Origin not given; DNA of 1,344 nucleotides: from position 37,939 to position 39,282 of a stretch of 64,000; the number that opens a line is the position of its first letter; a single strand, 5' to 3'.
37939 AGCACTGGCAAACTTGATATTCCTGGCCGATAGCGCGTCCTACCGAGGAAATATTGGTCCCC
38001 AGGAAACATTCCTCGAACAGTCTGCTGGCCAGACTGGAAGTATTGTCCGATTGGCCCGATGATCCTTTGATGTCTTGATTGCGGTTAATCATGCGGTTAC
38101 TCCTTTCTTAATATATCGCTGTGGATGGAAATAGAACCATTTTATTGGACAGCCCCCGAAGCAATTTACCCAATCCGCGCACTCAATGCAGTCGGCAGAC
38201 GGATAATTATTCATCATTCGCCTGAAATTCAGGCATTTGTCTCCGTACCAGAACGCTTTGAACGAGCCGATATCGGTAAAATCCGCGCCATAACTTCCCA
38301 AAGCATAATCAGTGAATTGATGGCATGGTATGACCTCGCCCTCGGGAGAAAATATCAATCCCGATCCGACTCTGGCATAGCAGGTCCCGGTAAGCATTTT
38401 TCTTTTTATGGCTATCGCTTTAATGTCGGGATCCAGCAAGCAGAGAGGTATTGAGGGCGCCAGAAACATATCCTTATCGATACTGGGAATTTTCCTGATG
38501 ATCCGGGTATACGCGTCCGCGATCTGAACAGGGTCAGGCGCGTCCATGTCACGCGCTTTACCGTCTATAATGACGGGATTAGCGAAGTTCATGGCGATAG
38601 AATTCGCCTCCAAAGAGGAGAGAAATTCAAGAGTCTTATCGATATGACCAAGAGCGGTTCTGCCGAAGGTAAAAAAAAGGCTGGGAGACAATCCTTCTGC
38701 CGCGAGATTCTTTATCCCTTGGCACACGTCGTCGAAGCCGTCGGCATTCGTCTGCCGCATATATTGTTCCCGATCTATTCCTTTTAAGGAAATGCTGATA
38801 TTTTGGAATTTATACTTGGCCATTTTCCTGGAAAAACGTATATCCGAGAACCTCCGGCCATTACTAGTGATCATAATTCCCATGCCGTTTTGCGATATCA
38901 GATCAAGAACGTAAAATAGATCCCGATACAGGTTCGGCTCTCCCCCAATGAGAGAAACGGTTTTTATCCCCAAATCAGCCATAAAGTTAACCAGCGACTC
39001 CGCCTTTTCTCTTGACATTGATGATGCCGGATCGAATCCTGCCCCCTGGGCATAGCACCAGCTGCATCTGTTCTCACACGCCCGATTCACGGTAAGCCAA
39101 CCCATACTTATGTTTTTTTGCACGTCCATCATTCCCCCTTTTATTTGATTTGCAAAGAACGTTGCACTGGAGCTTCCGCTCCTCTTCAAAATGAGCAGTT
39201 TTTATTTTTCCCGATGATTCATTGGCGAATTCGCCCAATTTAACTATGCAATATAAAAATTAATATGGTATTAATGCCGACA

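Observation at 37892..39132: Radical SAM/SPASM enzyme translationally coupled to a C-terminally Cys-rich 66-aa peptide: candidate novel RiPP pair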

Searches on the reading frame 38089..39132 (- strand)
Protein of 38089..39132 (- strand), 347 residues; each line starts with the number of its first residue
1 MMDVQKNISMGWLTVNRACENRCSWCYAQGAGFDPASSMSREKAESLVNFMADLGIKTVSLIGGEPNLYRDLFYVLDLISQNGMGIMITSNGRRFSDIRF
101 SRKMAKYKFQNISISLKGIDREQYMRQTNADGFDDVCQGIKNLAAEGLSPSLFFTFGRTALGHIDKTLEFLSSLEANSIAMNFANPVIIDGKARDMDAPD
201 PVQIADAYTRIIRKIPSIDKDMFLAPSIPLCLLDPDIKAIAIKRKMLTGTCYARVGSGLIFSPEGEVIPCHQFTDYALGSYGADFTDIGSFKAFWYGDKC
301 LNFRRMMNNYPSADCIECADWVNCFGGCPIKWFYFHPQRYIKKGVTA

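Call 3: search_protein_families(library=ncbifam, proteins=[window:38089-39132:-], max_evalue=1)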
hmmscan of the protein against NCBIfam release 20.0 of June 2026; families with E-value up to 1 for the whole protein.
window:38089-39132:- (347 aa): 69 families (the best 25 are shown)
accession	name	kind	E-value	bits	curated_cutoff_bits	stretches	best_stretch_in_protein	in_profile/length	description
TIGR02668.1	moaA_archaeal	equivalog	2.5e-22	79.2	325.25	1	13-151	14-151/303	GTP 3',8-cyclase MoaA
NF001199.0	PRK00164.2-1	equivalog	6.1e-21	74.9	231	1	13-150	16-152/308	GTP 3',8-cyclase MoaA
TIGR04055.1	rSAM_NirJ2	equivalog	3.2e-20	72.9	500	1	11-341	3-316/326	putative heme d1 biosynthesis radical SAM protein NirJ2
TIGR04251.1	SCM_rSAM_ScmF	equivalog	2.1e-19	70.2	400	1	17-188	12-186/353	SynChlorMet cassette radical SAM/SPASM protein ScmF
NF045574.1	sacti_mat_StsB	exception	4.7e-19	68.6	625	1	12-184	99-269/466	StsB family radical SAM/SPASM domain sactipeptide maturase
NF050035.1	rSAM_WgK_link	exception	6.3e-18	64.9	650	1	13-181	13-181/367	radical SAM/SPASM peptide maturase WgkB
TIGR04546.1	rSAM_ahbC_deAc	equivalog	1.8e-17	63.2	650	1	12-180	43-209/390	12,18-didecarboxysiroheme deacetylase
TIGR02666.1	moaA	equivalog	9.8e-17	60.9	284.05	1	14-149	15-156/336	GTP 3',8-cyclase MoaA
TIGR04545.1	rSAM_ahbD_hemeb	equivalog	1.1e-16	61.2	500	1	14-214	5-200/339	heme b synthase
TIGR04054.1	rSAM_NirJ1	equivalog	2e-16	59.6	650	1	14-179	41-205/387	putative heme d1 biosynthesis radical SAM protein NirJ1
TIGR03962.1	mycofact_rSAM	equivalog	8.1e-16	58.1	265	2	7-166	11-168/339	mycofactocin radical SAM maturase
NF047865.1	rSAM_PapB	equivalog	3e-15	56.3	340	1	13-329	7-317/330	PapB family radical SAM/SPASM ranthipeptide maturase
TIGR04347.1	pseudo_SAM_Halo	equivalog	3.4e-15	56.2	525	1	12-173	42-201/390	TIGR04347 family pseudo-SAM/SPASM protein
TIGR04051.1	rSAM_NirJ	equivalog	5.6e-15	55.2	515.45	1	16-182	9-174/354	heme d1 biosynthesis radical SAM protein NirJ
TIGR04303.1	GeoRSP_rSAM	equivalog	1.3e-13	51.2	400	1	10-330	7-308/325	GeoRSP system radical SAM/SPASM protein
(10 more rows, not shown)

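Call 4: search_protein_families(library=pfam, proteins=[window:38089-39132:-], max_evalue=1)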
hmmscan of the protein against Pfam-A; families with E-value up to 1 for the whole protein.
window:38089-39132:- (347 aa): 5 families
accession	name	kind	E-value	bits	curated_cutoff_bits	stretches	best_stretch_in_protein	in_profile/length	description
PF04055.27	Radical_SAM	-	1.5e-19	71.2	29.5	1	15-157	3-150/166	Radical SAM superfamily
PF13353.11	Fer4_12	-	6.8e-05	23.6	22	1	18-114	14-113/137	4Fe-4S single cluster domain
PF13186.11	SPASM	-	0.0064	17.2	21.5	1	256-318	5-66/67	Iron-sulfur cluster-binding domain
PF20342.3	DUF6637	-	0.21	12.2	27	1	40-97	13-75/103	Family of unknown function (DUF6637)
PF25441.1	Hexapep_UGP3_C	-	0.27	11.5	27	1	79-123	33-76/166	UGP3-like, C-terminal hexapeptide repeats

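Call 5: find_homologous_proteins(query=window:38089-39132:-)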
Query window:38089-39132:- (347 aa): 47 proteins with E <= 0.001 among 1011 candidates.
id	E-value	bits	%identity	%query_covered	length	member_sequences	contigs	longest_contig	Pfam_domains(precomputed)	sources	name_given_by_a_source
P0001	4.8e-239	810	100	100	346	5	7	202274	PF04055.28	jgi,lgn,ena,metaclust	metaclust:\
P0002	1.0e-158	546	68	98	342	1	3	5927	PF04055.28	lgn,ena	-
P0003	4.2e-133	462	56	99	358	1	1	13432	PF04055.28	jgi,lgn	jgi:radical SAM protein with 4Fe4S-binding SPASM domain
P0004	5.3e-128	445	54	99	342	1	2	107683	PF04055.28,PF13353.12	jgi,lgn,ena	-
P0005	2.0e-126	440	54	99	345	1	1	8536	PF13186.12,PF04055.28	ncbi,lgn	ncbi:MAG: radical SAM protein [Candidatus Moraniibacteriota bacterium]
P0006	1.5e-74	269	38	97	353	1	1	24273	PF13186.12,PF04055.28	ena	-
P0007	3.4e-69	252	35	97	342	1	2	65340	PF04055.28,PF13353.12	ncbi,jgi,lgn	ncbi:MAG: radical SAM protein [Patescibacteria group bacterium]|jgi:radical SAM protein with 4Fe4S-b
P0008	5.0e-69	251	34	96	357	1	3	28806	PF04055.28,PF13353.12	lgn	-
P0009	7.3e-66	241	36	97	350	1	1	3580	PF04055.28,PF13353.12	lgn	-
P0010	7.8e-66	241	35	97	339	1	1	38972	PF04055.28,PF13353.12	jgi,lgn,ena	-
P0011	1.2e-64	237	35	97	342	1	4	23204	PF04055.28,PF13353.12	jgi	jgi:radical SAM protein with 4Fe4S-binding SPASM domain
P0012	1.0e-62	230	33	98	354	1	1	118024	PF04055.28,PF13353.12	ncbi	-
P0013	2.1e-54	203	32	96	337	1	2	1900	PF04055.28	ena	-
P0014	1.1e-50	191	29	85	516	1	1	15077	PF04055.28,PF13353.12,PF13302.14,PF00583.32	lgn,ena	-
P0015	2.1e-47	180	30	97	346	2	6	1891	PF04055.28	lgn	-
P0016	4.1e-46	176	31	93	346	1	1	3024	PF04055.28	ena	-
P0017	1.1e-45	174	32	86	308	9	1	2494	PF04055.28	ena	-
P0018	3.0e-45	173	28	95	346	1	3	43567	PF04055.28,PF13353.12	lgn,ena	-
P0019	2.2e-44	170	28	96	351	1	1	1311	PF04055.28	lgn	-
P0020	8.8e-44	168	29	96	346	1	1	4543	PF04055.28,PF13353.12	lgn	-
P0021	1.1e-43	168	28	96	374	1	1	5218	PF04055.28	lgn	-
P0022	4.1e-43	166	26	97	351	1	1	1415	PF04055.28,PF13353.12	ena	-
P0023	1.4e-42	164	28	99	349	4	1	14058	PF04055.28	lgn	-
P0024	2.5e-42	163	29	96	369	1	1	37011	PF04055.28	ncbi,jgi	jgi:radical SAM protein with 4Fe4S-binding SPASM domain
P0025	3.5e-40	156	28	99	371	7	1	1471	PF04055.28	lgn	-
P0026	5.8e-40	156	28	98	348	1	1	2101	PF04055.28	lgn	-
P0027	5.9e-40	156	26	97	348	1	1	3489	PF04055.28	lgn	-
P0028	3.1e-39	153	29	97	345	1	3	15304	PF04055.28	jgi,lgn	-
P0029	4.4e-38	149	26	98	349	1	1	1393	PF04055.28,PF13353.12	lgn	-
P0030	7.5e-36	142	26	97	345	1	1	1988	PF04055.28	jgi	jgi:radical SAM protein with 4Fe4S-binding SPASM domain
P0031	4.0e-35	140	27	97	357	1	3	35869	PF04055.28,PF13353.12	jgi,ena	-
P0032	4.1e-35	140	25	96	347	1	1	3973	PF04055.28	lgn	-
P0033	1.4e-34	138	28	96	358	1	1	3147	PF04055.28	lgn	-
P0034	2.9e-34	137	25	96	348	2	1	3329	PF04055.28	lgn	-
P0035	3.1e-34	137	26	97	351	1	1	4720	PF04055.28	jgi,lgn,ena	-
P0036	3.1e-34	137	26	98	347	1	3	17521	PF04055.28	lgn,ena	-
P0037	6.5e-34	136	26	96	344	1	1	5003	PF04055.28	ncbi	ncbi:MAG: radical SAM protein [Anaerolineaceae bacterium]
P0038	1.5e-33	134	26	96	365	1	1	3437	PF13186.12,PF04055.28,PF13353.12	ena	-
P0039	4.9e-32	129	26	98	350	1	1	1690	PF04055.28,PF13353.12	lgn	-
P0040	4.1e-31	126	26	98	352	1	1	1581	PF04055.28,PF13353.12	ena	-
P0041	7.5e-31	126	22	96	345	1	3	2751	PF04055.28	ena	-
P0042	1.6e-30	125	25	96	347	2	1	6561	PF04055.28,PF13353.12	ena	-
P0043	2.1e-28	118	26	88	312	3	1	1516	PF04055.28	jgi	-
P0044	2.8e-27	114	25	97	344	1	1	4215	PF04055.28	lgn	-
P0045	1.3e-5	43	24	80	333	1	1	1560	PF13186.12,PF04055.28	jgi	-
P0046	4.4e-5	41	27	52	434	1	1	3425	PF13186.12,PF04055.28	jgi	-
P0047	5.5e-4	37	26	54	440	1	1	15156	PF13186.12,PF04055.28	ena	-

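Call 7: find_encoding_contigs(protein=P0002, flank=3000, max_places=2)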
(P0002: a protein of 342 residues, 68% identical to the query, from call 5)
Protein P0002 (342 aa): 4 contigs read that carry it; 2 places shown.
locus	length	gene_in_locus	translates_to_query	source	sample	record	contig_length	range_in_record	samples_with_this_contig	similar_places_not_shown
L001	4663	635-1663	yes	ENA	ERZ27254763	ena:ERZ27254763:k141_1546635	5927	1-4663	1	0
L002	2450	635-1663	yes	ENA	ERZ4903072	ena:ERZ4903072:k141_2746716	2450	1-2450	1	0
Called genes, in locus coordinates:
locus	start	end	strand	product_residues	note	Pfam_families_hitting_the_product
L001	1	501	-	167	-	?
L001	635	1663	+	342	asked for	PF04055:Radical_SAM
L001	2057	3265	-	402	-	PF04545:Sigma70_r4, PF05066:HARE-HTH (faint)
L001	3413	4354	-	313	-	PF01565:FAD_binding_4, PF02873:MurB_C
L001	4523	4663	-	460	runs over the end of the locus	PF01225:Mur_ligase, PF08245:Mur_ligase_M, PF02875:Mur_ligase_C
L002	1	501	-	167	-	?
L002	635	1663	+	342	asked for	PF04055:Radical_SAM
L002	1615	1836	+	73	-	-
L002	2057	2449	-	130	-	?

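Call 8: find_encoding_contigs(protein=P0003, flank=3000, max_places=2)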
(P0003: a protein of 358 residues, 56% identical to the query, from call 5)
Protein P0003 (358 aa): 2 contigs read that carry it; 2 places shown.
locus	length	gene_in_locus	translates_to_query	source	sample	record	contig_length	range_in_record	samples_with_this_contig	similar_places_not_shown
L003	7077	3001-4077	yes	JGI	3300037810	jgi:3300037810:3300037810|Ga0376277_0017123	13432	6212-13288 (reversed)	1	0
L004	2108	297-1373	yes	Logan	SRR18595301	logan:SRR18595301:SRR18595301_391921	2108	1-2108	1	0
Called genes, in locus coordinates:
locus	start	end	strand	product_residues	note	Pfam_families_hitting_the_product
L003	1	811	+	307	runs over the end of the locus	PF00127:Copper-bind (faint), PF23951:DUF7282, PF13473:Cupredoxin_1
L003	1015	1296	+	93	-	-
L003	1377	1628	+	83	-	PF04226:Transgly_assoc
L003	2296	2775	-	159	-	PF07021:MetW (weak), PF13847:Methyltransf_31, PF13649:Methyltransf_25, PF08241:Methyltransf_11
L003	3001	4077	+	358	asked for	PF04055:Radical_SAM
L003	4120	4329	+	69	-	-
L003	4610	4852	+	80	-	PF04014:MazE_antitoxin (weak)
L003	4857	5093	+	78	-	-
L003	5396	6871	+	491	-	PF00270:DEAD, PF00271:Helicase_C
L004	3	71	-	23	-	?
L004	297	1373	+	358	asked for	PF04055:Radical_SAM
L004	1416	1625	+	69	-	-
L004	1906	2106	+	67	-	?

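Call 9: find_encoding_contigs(protein=P0004, flank=3000, max_places=2)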
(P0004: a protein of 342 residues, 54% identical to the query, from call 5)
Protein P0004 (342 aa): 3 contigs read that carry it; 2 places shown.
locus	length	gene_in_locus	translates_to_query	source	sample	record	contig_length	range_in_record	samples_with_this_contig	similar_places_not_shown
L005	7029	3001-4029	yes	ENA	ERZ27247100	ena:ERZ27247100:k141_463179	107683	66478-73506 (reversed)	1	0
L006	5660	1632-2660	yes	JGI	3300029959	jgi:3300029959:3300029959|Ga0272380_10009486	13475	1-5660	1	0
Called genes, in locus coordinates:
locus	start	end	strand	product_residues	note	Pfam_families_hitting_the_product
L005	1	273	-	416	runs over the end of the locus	-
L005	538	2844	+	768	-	PF01551:Peptidase_M23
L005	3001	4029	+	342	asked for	PF13353:Fer4_12 (faint), PF04055:Radical_SAM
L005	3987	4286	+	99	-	-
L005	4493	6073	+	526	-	PF26449:DUF8128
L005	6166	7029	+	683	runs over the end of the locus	PF01935:DUF87 (weak), PF10412:TrwB_AAD_bind, PF12696:TraG-D_C (weak), PF23477:zf_Tbcl_2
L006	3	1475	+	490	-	?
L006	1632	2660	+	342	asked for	PF13353:Fer4_12 (faint), PF04055:Radical_SAM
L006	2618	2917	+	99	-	-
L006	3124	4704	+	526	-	PF26449:DUF8128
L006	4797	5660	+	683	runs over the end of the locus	PF01935:DUF87 (weak), PF10412:TrwB_AAD_bind, PF12696:TraG-D_C (weak), PF23477:zf_Tbcl_2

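Call 10: find_encoding_contigs(protein=P0005, flank=3000, max_places=2)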
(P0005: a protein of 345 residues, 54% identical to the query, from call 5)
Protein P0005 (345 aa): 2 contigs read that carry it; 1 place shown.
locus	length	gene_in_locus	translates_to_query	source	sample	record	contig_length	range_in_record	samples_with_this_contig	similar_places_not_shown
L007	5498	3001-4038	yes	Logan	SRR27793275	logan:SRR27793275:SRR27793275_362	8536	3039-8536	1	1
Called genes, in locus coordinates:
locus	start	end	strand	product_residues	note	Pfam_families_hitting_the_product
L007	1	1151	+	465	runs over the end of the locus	PF03979:Sigma70_r1_1, PF00140:Sigma70_r1_2, PF04542:Sigma70_r2, PF04539:Sigma70_r3, PF04545:Sigma70_r4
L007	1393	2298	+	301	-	PF03446:NAD_binding_2, PF03807:F420_oxidored (weak), PF00393:6PGD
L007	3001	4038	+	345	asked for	PF04055:Radical_SAM, PF13186:SPASM (faint)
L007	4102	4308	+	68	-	-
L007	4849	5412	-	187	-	-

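Call 13: find_encoding_contigs(protein=P0006, flank=3000, max_places=1)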
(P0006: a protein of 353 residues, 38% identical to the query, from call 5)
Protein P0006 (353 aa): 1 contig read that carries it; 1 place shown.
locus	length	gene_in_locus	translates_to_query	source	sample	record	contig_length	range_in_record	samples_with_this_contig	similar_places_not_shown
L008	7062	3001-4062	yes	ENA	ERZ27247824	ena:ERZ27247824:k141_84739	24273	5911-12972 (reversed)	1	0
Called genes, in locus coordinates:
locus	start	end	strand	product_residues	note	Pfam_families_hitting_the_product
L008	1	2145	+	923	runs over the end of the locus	PF00586:AIRS (faint), PF02769:AIRS_C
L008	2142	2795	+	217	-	PF13507:GATase_5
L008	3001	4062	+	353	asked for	PF04055:Radical_SAM, PF13186:SPASM (faint)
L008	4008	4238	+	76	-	-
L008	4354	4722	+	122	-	-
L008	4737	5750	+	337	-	PF13192:Thioredoxin_3 (faint), PF00085:Thioredoxin (faint), PF13462:Thioredoxin_4, PF13098:Thioredoxin_2 (weak), PF01323:DSBA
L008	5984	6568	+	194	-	PF01558:POR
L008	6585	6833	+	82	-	PF12797:Fer4_2 (weak), PF00037:Fer4 (weak), PF12837:Fer4_6 (weak), PF13237:Fer4_10, PF14697:Fer4_21, PF12838:Fer4_7, PF13187:Fer4_9, PF00037:Fer4, +7 more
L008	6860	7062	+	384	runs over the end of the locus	PF01855:POR_N, PF17147:PFOR_II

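Call 14: find_encoding_contigs(protein=P0007, flank=3000, max_places=1)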
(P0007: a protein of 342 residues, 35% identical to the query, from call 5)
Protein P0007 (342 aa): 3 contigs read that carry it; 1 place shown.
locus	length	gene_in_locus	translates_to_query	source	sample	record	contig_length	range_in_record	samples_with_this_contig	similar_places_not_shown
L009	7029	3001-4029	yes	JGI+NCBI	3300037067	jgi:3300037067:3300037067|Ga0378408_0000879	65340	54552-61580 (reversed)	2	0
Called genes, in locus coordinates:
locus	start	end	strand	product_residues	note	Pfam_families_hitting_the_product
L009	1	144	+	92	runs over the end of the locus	-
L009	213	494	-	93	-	PF00216:Bac_DNA_binding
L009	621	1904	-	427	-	PF02812:ELFV_dehydrog_N, PF00208:ELFV_dehydrog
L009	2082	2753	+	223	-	-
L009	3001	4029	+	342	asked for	PF04055:Radical_SAM, PF13353:Fer4_12 (weak)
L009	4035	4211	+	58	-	-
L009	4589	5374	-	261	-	-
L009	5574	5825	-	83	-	PF01541:GIY-YIG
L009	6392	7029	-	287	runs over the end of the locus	PF25063:ARM_TT21_C (weak), PF17874:TPR_MalT (weak), PF14559:TPR_19 (weak), PF13424:TPR_12, PF13414:TPR_11 (weak), PF14559:TPR_19 (weak), PF00515:TPR_1 (weak), PF13181:TPR_8 (weak), +12 more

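Call 15: find_encoding_contigs(protein=P0012, flank=3000, max_places=1)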
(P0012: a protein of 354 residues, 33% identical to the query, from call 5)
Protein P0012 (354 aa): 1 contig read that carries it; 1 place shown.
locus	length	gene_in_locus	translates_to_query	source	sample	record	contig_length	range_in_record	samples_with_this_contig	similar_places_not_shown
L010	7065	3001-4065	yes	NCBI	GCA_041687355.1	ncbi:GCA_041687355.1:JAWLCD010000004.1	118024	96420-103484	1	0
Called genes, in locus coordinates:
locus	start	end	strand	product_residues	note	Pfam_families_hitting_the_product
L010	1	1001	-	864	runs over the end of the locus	PF10412:TrwB_AAD_bind (faint), PF02534:T4SS-DNA_transf (weak), PF12696:TraG-D_C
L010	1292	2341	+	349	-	PF04055:Radical_SAM, PF13353:Fer4_12 (weak)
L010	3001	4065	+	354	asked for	PF04055:Radical_SAM, PF13353:Fer4_12 (weak)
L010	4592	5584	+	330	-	PF07833:Cu_amine_oxidN1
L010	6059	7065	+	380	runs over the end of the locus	PF00395:SLH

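Call 16: find_encoding_contigs(protein=P0018, flank=3000, max_places=1)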
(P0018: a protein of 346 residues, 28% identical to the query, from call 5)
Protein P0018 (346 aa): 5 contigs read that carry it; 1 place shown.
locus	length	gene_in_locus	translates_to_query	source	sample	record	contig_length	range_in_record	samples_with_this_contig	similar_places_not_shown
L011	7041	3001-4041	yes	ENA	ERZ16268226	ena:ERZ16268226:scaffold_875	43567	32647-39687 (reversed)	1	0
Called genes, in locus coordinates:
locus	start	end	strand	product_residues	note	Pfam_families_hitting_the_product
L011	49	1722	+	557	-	PF00005:ABC_tran, PF02463:SMC_N (faint), PF13476:AAA_23 (faint), PF13555:AAA_29 (faint), PF00350:Dynamin_N (faint), PF13238:AAA_18 (faint), PF12848:ABC_tran_Xtn, PF00005:ABC_tran, +1 more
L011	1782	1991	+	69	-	-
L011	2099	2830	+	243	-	PF03414:Glyco_transf_6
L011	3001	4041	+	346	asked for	PF04055:Radical_SAM, PF13353:Fer4_12 (weak)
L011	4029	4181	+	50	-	-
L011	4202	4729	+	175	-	PF13302:Acetyltransf_3, PF00583:Acetyltransf_1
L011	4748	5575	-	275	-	PF00561:Abhydrolase_1, PF12146:Hydrolase_4, PF20434:BD-FAE (faint), PF12697:Abhydrolase_6, PF00326:Peptidase_S9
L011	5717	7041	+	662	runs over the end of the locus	PF02518:HATPase_c, PF00204:DNA_gyraseB, PF01751:Toprim, PF00986:DNA_gyraseB_C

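Call 19: find_related_loci(query=A1, collection=genome_contigs, flank=3000)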
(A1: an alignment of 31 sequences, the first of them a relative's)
Query A1 (346 aa) in genome_contigs; peptide patterns used: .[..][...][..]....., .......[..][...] (x = any residue, [..] = any of these).
600 stretches matched a pattern (row limit reached: there are more); 335 encode a relative of the query (tblastn E <= 1e-3); the best 80 are kept; 80 distinct loci.
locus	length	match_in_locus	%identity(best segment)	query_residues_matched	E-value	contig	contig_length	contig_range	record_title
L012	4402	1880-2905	54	1-343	4e-134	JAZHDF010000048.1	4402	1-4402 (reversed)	MAG: Candidatus Moraniibacteriota bacterium isolate Bin13Zod NODE_2783_length_4402_cov_17.409248, whole genome shotgun s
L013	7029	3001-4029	36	2-344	5e-76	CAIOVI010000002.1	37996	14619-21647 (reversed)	uncultured bacterium isolate MJ110830A_bin-153 genome assembly, contig: bin-153:02/63, whole genome shotgun sequence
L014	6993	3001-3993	36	11-342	6e-76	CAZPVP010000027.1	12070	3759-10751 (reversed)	MAG TPA_asm: uncultured Gammaproteobacteria bacterium isolate SRP141376_co1_289 genome assembly, contig: NODE_10032_leng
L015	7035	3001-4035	34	1-342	5e-72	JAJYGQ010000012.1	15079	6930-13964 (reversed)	MAG: bacterium isolate DBS1-3.bin146 NODE_7503_length_15079_cov_1.83494, whole genome shotgun sequence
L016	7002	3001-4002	35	7-341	7e-72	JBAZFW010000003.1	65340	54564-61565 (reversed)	MAG: Patescibacteria group bacterium isolate SO_2017_LW3_29 NODE_879_length_65340_cov_3.378329_LW162_2017, whole genome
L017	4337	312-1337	35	2-340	2e-70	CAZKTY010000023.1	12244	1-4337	MAG TPA_asm: uncultured Candidatus Saccharibacteria bacterium isolate SRP142039_co2_4 genome assembly, contig: NODE_3758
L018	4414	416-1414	35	10-343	1e-69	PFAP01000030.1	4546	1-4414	MAG: Candidatus Falkowbacteria bacterium CG10_big_fil_rev_8_21_14_0_10_39_11 CG10_8_21_14_0.10_scaffold_22661_c, whole g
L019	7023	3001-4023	33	1-340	1e-67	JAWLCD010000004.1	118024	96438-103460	MAG: Clostridia bacterium isolate 15dZY3.bin.29 NODE_326_length_118024_cov_7.306093, whole genome shotgun sequence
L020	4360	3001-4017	32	7-342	2e-64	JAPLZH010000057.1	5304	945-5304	MAG: Candidatus Taylorbacteria bacterium isolate LacPavin_0920_WC57_MAG_39_17 LacPavin_0920_WC57_scaffold_323213, whole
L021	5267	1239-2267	32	1-342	5e-64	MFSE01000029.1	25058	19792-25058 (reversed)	MAG: Candidatus Moranbacteria bacterium RIFOXYA12_FULL_35_19 rifixya3_full_scaffold_903, whole genome shotgun sequence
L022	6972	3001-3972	34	10-341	7e-63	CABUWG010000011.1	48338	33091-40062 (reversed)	MAG TPA_asm: uncultured proteobacterium isolate MGYG-HGUT-04444 genome assembly, contig: GUT_GENOME274919_11, whole geno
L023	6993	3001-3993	33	9-340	3e-61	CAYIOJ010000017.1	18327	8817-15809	MAG TPA_asm: uncultured Gammaproteobacteria bacterium isolate ERP119705_co24_904 genome assembly, contig: NODE_3505_leng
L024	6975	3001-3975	32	9-333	2e-61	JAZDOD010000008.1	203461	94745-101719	MAG: bacterium isolate MEGAHIT-group-0.75 k141_10865924, whole genome shotgun sequence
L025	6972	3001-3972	33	10-341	2e-61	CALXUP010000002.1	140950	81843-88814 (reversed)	MAG: uncultured Alphaproteobacteria bacterium isolate BRZ_ER__bin57 genome assembly, contig: BRZ_ER__NODE_121_length_140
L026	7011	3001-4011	30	5-344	3e-61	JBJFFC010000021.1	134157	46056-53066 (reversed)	MAG: Clostridia bacterium isolate LOHA18_bin.023 NODE_30_length_134157_cov_16.571147, whole genome shotgun sequence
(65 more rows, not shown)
